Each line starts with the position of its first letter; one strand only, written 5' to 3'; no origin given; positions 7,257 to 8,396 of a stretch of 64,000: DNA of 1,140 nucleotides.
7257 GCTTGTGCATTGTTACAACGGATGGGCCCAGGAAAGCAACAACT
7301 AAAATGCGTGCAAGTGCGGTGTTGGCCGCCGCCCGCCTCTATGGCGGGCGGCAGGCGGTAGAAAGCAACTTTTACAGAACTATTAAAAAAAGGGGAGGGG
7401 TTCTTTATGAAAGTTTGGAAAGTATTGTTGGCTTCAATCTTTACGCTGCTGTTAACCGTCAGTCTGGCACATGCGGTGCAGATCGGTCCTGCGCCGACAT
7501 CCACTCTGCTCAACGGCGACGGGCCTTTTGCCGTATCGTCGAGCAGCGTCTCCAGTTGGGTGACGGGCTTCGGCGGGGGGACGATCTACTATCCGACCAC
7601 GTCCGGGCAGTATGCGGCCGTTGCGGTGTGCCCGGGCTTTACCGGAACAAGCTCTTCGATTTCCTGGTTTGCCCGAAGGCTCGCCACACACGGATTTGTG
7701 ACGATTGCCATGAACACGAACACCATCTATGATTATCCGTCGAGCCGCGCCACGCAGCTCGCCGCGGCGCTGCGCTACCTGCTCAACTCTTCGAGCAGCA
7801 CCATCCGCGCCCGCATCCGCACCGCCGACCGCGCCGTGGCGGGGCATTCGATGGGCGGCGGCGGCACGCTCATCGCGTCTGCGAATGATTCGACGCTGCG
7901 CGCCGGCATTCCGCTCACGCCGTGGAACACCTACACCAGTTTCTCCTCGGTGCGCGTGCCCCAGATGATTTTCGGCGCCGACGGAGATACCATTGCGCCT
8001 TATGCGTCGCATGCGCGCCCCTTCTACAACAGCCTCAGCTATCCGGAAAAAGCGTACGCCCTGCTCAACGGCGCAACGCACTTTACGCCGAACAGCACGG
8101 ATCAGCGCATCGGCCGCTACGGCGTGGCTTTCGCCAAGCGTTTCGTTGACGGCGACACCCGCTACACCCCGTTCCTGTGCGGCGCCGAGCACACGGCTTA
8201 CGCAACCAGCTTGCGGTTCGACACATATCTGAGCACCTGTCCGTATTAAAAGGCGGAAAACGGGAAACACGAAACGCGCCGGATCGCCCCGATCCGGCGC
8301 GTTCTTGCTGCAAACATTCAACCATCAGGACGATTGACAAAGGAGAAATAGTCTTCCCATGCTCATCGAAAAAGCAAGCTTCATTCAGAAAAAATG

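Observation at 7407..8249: Cutinase/PETase-family polyesterase homolog in an anaerobe-type genome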

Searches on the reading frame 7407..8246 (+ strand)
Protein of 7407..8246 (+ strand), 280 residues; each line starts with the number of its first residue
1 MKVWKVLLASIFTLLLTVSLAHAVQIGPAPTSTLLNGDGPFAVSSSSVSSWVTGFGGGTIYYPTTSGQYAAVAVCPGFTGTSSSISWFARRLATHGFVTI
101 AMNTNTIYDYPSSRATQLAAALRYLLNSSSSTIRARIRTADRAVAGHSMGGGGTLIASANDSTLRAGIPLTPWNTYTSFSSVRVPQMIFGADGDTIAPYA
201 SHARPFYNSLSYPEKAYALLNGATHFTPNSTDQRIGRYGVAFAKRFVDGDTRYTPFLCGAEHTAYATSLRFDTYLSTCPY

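Call 3: search_protein_families(library=pfam, proteins=[window:7407-8246:+], max_evalue=0.01)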
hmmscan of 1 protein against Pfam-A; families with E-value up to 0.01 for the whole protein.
window:7407-8246:+ (280 aa): 5 families
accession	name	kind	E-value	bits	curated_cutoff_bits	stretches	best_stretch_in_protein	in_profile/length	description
PF12740.14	PETase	-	7.4e-97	324.3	28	1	21-278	4-262/263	PET hydrolase-like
PF12146.15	Hydrolase_4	-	1.3e-07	31.6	27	1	70-157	5-93/239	Serine aminopeptidase, S33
PF03403.19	PAF-AH_p_II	-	0.00027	20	20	1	132-174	213-255/372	Platelet-activating factor acetylhydrolase, isoform II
PF07224.18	Chlorophyllase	-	0.00045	19.6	26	1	60-152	33-128/301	Chlorophyllase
PF12697.13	Abhydrolase_6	-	0.0019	19.3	26.3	1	75-216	4-119/217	Alpha/beta hydrolase family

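Call 4: search_solved_structures(query=window:7407-8246:+, show_alignments=3)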
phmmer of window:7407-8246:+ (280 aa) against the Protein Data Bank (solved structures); distinct sequences matched with E-value up to 0.001: 179 (the best 60 are shown).
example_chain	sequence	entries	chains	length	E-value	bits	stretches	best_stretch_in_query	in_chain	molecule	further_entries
8ety_A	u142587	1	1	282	4.2e-87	295.2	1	21-280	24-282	Polyethylene terephthalate hydrolase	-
8eu0_A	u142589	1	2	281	6.1e-87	294.7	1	21-280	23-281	Polyethylene terephthalate hydrolase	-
8etz_A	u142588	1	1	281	6.2e-87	294.6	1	21-280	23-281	Polyethylene terephthalate hydrolase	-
8etx_A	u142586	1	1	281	1.3e-86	293.6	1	21-280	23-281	Polyethylene terephthalate hydrolase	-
8eu1_A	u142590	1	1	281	1.7e-86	293.2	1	21-280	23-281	Polyethylene terephthalate hydrolase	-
5lul_A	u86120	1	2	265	7e-85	287.9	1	21-280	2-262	Cutinase 2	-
5luk_A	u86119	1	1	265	8.6e-85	287.6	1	21-280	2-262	Cutinase 2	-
9pm1_A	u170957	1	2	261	3.4e-84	285.7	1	24-280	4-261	Poly(ethylene terephthalate) hydrolase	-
5luj_A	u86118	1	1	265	6.1e-84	284.8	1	21-280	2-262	Cutinase 2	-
7qjs_A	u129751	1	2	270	6.6e-84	284.7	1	21-280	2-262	Cutinase 2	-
5lui_A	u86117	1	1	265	2.2e-83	283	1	21-280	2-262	Cutinase 1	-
7qjr_A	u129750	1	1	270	2.7e-83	282.7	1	21-280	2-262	Cutinase 1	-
5zoa_A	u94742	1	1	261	3.8e-83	282.2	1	24-280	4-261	BTA-hydrolase 1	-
4cg3_A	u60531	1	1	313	9.6e-83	280.9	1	21-280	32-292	CUTINASE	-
4cg1_A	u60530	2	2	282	1.9e-82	279.9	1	24-280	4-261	CUTINASE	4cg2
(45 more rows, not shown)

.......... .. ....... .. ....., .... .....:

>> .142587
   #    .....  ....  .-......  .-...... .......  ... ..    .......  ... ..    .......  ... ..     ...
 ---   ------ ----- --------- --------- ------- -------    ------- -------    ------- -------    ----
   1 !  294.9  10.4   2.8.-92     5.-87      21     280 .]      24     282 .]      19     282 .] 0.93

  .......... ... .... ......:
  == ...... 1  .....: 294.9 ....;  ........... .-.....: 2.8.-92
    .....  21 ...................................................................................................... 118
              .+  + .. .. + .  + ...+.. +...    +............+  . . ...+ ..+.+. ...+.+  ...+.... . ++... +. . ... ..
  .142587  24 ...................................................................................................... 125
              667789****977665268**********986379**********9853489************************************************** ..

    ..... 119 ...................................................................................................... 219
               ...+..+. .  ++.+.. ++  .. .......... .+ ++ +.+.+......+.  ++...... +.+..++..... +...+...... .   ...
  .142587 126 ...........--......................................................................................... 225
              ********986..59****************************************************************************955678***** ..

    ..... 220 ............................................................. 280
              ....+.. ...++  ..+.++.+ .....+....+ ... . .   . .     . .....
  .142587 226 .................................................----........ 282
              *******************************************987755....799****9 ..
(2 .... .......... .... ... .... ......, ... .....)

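Call 5: search_protein_families(library=ncbifam, proteins=[window:7407-8246:+], max_evalue=0.01)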
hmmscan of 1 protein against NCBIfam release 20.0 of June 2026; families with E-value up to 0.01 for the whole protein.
window:7407-8246:+ (280 aa): 2 families
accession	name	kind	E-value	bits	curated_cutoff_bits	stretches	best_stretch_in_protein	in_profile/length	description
NF051441.1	BisHyethTerphBdeA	equivalog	5.9e-88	295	520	1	21-279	47-304/305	bis(hydroxyethyl) terephthalate hydrolase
NF047920.1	lactonase_UilS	equivalog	0.0002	21.2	400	0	59-165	14-123/285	UilS family quorum-quenching N-acyl-homoserine lactonase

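Call 8: find_homologous_proteins(query=window:7407-8246:+, max_evalue=1e-20)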
Query window:7407-8246:+ (280 aa): 3428 proteins with E <= 1e-20 among 6026 candidates; the best 120 are listed.
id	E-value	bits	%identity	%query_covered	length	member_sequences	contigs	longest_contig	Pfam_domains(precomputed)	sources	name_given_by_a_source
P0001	5.1e-181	618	100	100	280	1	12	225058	PF12740.15,PF12146.16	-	-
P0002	6.7e-174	595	96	100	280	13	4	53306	PF12740.15,PF12146.16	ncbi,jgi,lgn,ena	-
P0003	6.0e-173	592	95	100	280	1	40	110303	PF12740.15,PF12146.16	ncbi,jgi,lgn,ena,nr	ncbi:MAG: hypothetical protein KA113_11970 [Syntrophaceae bacterium]|jgi:alpha-beta hydrolase superf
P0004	1.6e-172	590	95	100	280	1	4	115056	PF12740.15,PF12146.16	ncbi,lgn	-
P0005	8.0e-169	578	91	100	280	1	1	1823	PF12740.15,PF12146.16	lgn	-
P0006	1.4e-168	577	92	100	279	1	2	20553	PF12740.15,PF12146.16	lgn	-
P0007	1.7e-168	577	95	98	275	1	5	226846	PF12740.15,PF12146.16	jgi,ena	jgi:triacylglycerol lipase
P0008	2.6e-167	573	95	98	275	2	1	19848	PF12740.15,PF12146.16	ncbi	ncbi:MAG: hypothetical protein K4445_07690 [Deltaproteobacteria bacterium]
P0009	1.5e-161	554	89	100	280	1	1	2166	PF12740.15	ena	-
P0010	2.5e-161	553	89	100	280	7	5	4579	PF12740.15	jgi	-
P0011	8.1e-158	542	88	100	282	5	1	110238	PF12740.15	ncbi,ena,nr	ncbi:MAG TPA: hypothetical protein P5294_01595 [Smithellaceae bacterium]|nr:hypothetical protein [Sm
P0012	1.3e-157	541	86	100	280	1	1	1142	PF12740.15,PF12146.16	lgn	-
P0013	4.3e-157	540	86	100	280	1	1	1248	PF12740.15,PF12146.16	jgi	jgi:triacylglycerol lipase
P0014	2.0e-156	537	86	100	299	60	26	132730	PF12740.15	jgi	jgi:triacylglycerol lipase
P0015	2.6e-155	534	83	100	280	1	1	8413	PF12740.15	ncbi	-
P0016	9.5e-155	532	85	100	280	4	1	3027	PF12740.15,PF12146.16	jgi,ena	-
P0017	8.7e-151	519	84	100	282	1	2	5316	PF12740.15,PF12146.16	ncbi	-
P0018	2.7e-150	517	84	100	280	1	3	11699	PF12740.15,PF12146.16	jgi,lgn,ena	-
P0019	3.1e-148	510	83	100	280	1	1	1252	PF12740.15,PF12146.16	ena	-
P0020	3.3e-148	510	82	100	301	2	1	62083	PF12740.15,PF12146.16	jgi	jgi:triacylglycerol lipase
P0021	1.3e-145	502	81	100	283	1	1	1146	PF12740.15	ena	-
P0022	1.9e-145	501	80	100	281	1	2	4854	PF12740.15,PF12146.16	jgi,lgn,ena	-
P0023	3.7e-145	500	79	100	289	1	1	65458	PF12740.15,PF12146.16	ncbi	ncbi:MAG: alpha/beta hydrolase [Deltaproteobacteria bacterium]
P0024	7.1e-145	499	80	100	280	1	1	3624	PF12740.15,PF12146.16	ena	-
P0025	8.4e-145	499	80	100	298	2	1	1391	PF12740.15,PF12146.16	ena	-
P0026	9.9e-144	496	79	100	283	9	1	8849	PF12740.15,PF12146.16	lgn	-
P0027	1.4e-143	495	81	100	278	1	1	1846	PF12740.15,PF12146.16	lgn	-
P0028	6.2e-143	493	78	100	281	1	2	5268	PF12740.15,PF12146.16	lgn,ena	-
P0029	2.2e-140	485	78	100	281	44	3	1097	PF12740.15,PF07224.18,PF12146.16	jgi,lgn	-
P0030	6.9e-138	477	79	100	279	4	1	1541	PF12740.15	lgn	-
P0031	1.1e-137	476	76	100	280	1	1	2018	PF12740.15,PF12146.16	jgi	jgi:dienelactone hydrolase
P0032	2.1e-137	475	75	100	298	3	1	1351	PF12740.15,PF07224.18,PF12146.16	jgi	jgi:triacylglycerol lipase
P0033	4.1e-135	467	75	100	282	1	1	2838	PF12740.15,PF12146.16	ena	-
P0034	7.6e-135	467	90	82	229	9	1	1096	PF12740.15,PF12146.16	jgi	-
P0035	4.6e-134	464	77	99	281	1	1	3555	PF12740.15,PF12146.16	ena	-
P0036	6.3e-134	464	75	100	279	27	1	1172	PF12740.15,PF12146.16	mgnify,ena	mgnify:FL=1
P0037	8.4e-134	463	75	100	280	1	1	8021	PF12740.15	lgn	-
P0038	8.8e-134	463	76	100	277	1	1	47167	PF12740.15,PF12146.16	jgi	-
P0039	6.5e-131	454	75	100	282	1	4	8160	PF12740.15,PF12146.16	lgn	-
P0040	7.8e-131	453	71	100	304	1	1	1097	PF12740.15,PF12146.16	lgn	-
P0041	1.0e-129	450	73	100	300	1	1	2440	PF12740.15,PF12146.16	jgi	-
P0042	1.3e-128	446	74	98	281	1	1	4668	PF12740.15,PF12146.16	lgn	-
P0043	5.4e-127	441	73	98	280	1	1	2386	PF12740.15,PF12146.16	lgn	-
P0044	6.8e-127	441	75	91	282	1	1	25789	PF12740.15,PF12146.16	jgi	jgi:predicted dienelactone hydrolase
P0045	7.2e-127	440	73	99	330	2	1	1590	PF12740.15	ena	-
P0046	4.9e-126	438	71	100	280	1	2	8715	PF12740.15,PF12146.16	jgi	jgi:dienelactone hydrolase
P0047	2.2e-123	429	71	100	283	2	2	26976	PF12740.15,PF12146.16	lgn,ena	-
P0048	2.3e-123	429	71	100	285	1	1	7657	PF03403.20,PF12740.15,PF07224.18,PF12146.16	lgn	-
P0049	3.2e-122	425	76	91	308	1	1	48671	PF12740.15,PF12146.16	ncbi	-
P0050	2.3e-121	422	72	98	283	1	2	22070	PF12740.15,PF07224.18,PF12146.16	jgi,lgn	-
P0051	8.8e-120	417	71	98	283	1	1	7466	PF12740.15,PF07224.18,PF12146.16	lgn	-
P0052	5.5e-119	415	70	100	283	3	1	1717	PF12740.15,PF12146.16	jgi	jgi:triacylglycerol lipase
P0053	1.5e-117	410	70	98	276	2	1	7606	PF12740.15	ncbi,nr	ncbi:MAG TPA: hypothetical protein PKW17_12110 [Smithellaceae bacterium]|nr:hypothetical protein [Sm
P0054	2.1e-117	409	69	98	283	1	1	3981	PF12740.15,PF07224.18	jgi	jgi:dienelactone hydrolase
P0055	2.8e-117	409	67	100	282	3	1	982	PF12740.15,PF07224.18,PF12146.16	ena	-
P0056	3.7e-117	409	68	100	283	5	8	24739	PF12740.15,PF07224.18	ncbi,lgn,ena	-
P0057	4.2e-117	408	67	100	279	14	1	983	PF12740.15,PF12146.16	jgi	jgi:triacylglycerol lipase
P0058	5.5e-117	408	70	100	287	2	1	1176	PF12740.15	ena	-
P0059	5.7e-117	408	68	100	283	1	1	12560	PF12740.15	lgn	-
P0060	1.3e-116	407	69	98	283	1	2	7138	PF12740.15,PF07224.18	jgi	jgi:dienelactone hydrolase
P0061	1.8e-116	406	69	98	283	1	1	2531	PF12740.15,PF07224.18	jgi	jgi:dienelactone hydrolase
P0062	2.4e-116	406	71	98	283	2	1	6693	PF12740.15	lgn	-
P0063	6.9e-116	404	68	100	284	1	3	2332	PF12740.15,PF12146.16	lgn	-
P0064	2.2e-115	403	65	100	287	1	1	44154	PF12740.15,PF12146.16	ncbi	-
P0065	2.4e-115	403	68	100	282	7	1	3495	PF12740.15,PF12146.16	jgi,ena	-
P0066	3.8e-115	402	70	99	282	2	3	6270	PF12740.15,PF07224.18,PF12146.16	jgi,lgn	jgi:dienelactone hydrolase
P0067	6.0e-115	401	67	100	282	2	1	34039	PF12740.15,PF07224.18,PF12146.16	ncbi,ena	-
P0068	6.3e-115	401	68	98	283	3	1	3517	PF12740.15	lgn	-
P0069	7.0e-115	401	68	100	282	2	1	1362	PF12740.15,PF07224.18,PF12146.16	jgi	jgi:predicted dienelactone hydrolase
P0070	7.7e-115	401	68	100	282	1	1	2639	PF12740.15,PF12146.16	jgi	jgi:triacylglycerol lipase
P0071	1.3e-114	400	65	100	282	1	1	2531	PF12740.15,PF07224.18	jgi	jgi:dienelactone hydrolase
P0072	1.3e-114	400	66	100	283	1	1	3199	PF12740.15,PF07224.18,PF12146.16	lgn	-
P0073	1.2e-113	397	67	100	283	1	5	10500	PF12740.15,PF07224.18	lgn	-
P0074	1.4e-113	397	67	100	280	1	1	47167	PF12740.15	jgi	-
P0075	1.8e-113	396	67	100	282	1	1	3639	PF12740.15,PF12146.16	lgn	-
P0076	2.3e-113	396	68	98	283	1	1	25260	PF12740.15,PF12146.16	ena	-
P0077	3.2e-113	396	65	100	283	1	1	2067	PF12740.15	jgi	jgi:dienelactone hydrolase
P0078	3.6e-113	395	67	100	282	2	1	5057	PF12740.15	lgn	-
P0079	8.5e-113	394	68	98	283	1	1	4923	PF12740.15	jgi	jgi:dienelactone hydrolase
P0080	1.5e-112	394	66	100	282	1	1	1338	PF12740.15,PF12146.16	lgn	-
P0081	1.5e-110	387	65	100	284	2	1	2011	PF12740.15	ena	-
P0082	5.3e-110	385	71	88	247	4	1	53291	PF12740.15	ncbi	-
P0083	9.4e-110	384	64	100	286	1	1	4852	PF03403.20,PF12740.15,PF12146.16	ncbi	-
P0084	1.1e-109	384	65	100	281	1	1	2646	PF12740.15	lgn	-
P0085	1.8e-109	383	63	100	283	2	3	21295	PF12740.15,PF07224.18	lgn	-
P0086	2.0e-109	383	64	100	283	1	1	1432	PF03403.20,PF12740.15,PF07224.18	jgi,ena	jgi:triacylglycerol lipase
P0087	5.5e-109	382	66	99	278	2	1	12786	PF03403.20,PF12740.15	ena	-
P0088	1.9e-108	380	64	100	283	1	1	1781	PF03403.20,PF12740.15,PF07224.18,PF12146.16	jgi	jgi:dienelactone hydrolase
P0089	2.1e-108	380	63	100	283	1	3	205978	PF03403.20,PF12740.15,PF07224.18,PF12146.16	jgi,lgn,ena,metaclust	metaclust:\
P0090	2.0e-107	377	64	100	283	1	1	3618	PF03403.20,PF12740.15,PF07224.18,PF12146.16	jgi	jgi:dienelactone hydrolase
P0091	2.6e-107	376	62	100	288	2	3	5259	PF03403.20,PF12740.15,PF01738.25,PF07224.18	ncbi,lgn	-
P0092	2.7e-107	376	63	100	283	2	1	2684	PF03403.20,PF12740.15,PF07224.18,PF12146.16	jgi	jgi:dienelactone hydrolase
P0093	3.0e-107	376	63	100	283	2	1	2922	PF03403.20,PF12740.15,PF07224.18,PF12146.16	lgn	-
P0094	4.9e-107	375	63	100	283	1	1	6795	PF12740.15,PF07224.18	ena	-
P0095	5.4e-107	375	64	100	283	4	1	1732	PF03403.20,PF12740.15,PF12146.16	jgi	-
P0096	1.0e-106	374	62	100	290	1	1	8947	PF12740.15,PF07224.18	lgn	-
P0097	1.1e-106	374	68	91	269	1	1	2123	PF03403.20,PF12740.15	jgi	jgi:predicted dienelactone hydrolase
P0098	1.3e-106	374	62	100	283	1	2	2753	PF03403.20,PF12740.15,PF07224.18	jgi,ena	-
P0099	5.8e-106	372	61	100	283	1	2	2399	PF03403.20,PF12740.15,PF07224.18,PF12146.16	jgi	jgi:dienelactone hydrolase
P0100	1.5e-105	371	69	91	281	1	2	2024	PF03403.20,PF12740.15,PF07224.18,PF12146.16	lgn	-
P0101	3.4e-105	369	62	100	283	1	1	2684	PF03403.20,PF12740.15,PF07224.18,PF12146.16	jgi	jgi:dienelactone hydrolase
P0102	4.0e-105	369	62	100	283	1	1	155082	PF12740.15,PF07224.18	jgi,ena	-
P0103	1.6e-104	367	63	100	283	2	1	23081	PF03403.20,PF12740.15,PF07224.18,PF12146.16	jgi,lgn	jgi:dienelactone hydrolase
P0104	3.3e-104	366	62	100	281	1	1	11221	PF03403.20,PF12740.15,PF12695.14,PF12146.16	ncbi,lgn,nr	ncbi:MAG: alpha/beta hydrolase [Rubrivivax sp.]|nr:MAG: alpha/beta hydrolase [Rubrivivax sp.]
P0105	9.0e-104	365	64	95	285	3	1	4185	PF12740.15,PF12146.16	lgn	-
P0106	1.9e-103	364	64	99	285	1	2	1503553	PF03403.20,PF12740.15,PF07224.18,PF12146.16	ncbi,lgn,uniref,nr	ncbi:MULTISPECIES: alpha/beta hydrolase [unclassified Roseateles]|uniref:alpha/beta hydrolase family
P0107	1.9e-103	364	67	94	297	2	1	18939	PF12740.15,PF12146.16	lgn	-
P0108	7.3e-103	362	71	81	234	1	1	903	PF12740.15,PF07224.18,PF12146.16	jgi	jgi:dienelactone hydrolase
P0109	8.1e-103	362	94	61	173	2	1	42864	PF12740.15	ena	-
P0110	1.0e-102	361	61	100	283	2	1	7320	PF03403.20,PF12740.15,PF07224.18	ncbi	-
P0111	2.5e-102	360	64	94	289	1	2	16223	PF12740.15,PF12146.16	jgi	jgi:predicted dienelactone hydrolase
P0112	2.7e-102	360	65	93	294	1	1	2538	PF03403.20,PF12740.15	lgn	-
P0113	5.8e-102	359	66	91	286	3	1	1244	PF12740.15,PF12146.16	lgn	-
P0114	6.0e-102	359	63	98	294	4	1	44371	PF03403.20,PF12740.15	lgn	-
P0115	7.6e-102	358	64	95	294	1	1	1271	PF12740.15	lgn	-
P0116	9.5e-102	358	66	91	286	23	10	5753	PF03403.20,PF12740.15,PF07224.18,PF12146.16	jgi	jgi:triacylglycerol lipase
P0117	1.9e-101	357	64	91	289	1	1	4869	PF12740.15,PF01738.25,PF07224.18,PF12695.14,PF12146.16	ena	-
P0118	2.0e-101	357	65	93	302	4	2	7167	PF03403.20,PF12740.15,PF12146.16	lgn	-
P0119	2.5e-101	357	64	91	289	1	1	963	PF12740.15,PF12695.14,PF12146.16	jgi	jgi:predicted dienelactone hydrolase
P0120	2.8e-101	357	64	91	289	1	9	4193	PF12740.15,PF12695.14,PF12146.16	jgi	jgi:predicted dienelactone hydrolase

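Call 9: find_encoding_contigs(protein=window:7407-8246:+, flank=10000, max_places=8)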
Protein window:7407-8246:+ (280 aa): 19 contigs read that carry it; 8 places shown.
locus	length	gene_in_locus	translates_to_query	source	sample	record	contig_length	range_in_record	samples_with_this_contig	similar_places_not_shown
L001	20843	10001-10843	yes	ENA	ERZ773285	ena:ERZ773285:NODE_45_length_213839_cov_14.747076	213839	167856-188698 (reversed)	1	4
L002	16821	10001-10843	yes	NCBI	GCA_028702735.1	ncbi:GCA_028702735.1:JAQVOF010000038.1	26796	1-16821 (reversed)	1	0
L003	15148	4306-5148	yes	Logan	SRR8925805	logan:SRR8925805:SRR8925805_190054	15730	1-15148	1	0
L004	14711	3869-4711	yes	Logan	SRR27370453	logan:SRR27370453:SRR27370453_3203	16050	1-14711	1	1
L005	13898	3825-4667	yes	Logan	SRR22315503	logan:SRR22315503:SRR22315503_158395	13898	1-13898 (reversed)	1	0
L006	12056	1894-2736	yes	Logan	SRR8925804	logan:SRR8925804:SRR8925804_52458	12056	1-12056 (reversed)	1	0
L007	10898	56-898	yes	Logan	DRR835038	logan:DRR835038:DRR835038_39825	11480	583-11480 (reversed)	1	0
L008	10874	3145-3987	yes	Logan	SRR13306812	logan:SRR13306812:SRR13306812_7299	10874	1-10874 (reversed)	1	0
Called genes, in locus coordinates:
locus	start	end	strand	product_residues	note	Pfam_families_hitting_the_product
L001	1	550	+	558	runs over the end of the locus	PF00390:malic, PF03949:Malic_M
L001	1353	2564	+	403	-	PF00108:Thiolase_N, PF02803:Thiolase_C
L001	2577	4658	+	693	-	PF00378:ECH_1, PF16113:ECH_2, PF02737:3HCDH_N, PF00725:3HCDH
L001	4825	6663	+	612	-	PF02770:Acyl-CoA_dh_M, PF00441:Acyl-CoA_dh_1, PF22924:ACOX_C_alpha1 (weak), PF12806:Acyl-CoA_dh_C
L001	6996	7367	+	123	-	-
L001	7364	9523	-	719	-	PF26965:MimR_N, PF00989:PAS, PF08448:PAS_4, PF13188:PAS_8 (weak), PF13426:PAS_9 (weak), PF00158:Sigma54_activat, PF14532:Sigma54_activ_2, PF25601:AAA_lid_14, +5 more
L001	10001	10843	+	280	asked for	PF12740:PETase, PF12146:Hydrolase_4 (faint)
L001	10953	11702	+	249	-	PF03280:Lipase_chap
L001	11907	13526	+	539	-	PF03255:ACCA (faint), PF01039:Carboxyl_trans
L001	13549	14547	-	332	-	PF08100:Dimerisation, PF00891:Methyltransf_2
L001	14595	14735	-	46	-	-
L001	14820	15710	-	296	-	PF00196:GerE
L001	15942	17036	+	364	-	PF02388:FemAB, PF13480:Acetyltransf_6, PF02388:FemAB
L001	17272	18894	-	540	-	PF16927:HisKA_7TM, PF00990:GGDEF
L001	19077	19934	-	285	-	PF00912:Transgly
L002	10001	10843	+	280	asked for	PF12740:PETase, PF12146:Hydrolase_4 (faint)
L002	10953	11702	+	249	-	PF03280:Lipase_chap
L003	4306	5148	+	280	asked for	PF12740:PETase, PF12146:Hydrolase_4 (faint)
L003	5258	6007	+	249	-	PF03280:Lipase_chap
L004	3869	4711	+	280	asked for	PF12740:PETase, PF12146:Hydrolase_4 (faint)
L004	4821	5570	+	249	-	PF03280:Lipase_chap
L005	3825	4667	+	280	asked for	PF12740:PETase, PF12146:Hydrolase_4 (faint)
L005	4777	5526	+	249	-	PF03280:Lipase_chap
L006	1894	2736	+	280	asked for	PF12740:PETase, PF12146:Hydrolase_4 (faint)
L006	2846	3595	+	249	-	PF03280:Lipase_chap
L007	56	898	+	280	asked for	PF12740:PETase, PF12146:Hydrolase_4 (faint)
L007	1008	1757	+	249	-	PF03280:Lipase_chap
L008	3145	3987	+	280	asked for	PF12740:PETase, PF12146:Hydrolase_4 (faint)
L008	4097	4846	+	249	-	PF03280:Lipase_chap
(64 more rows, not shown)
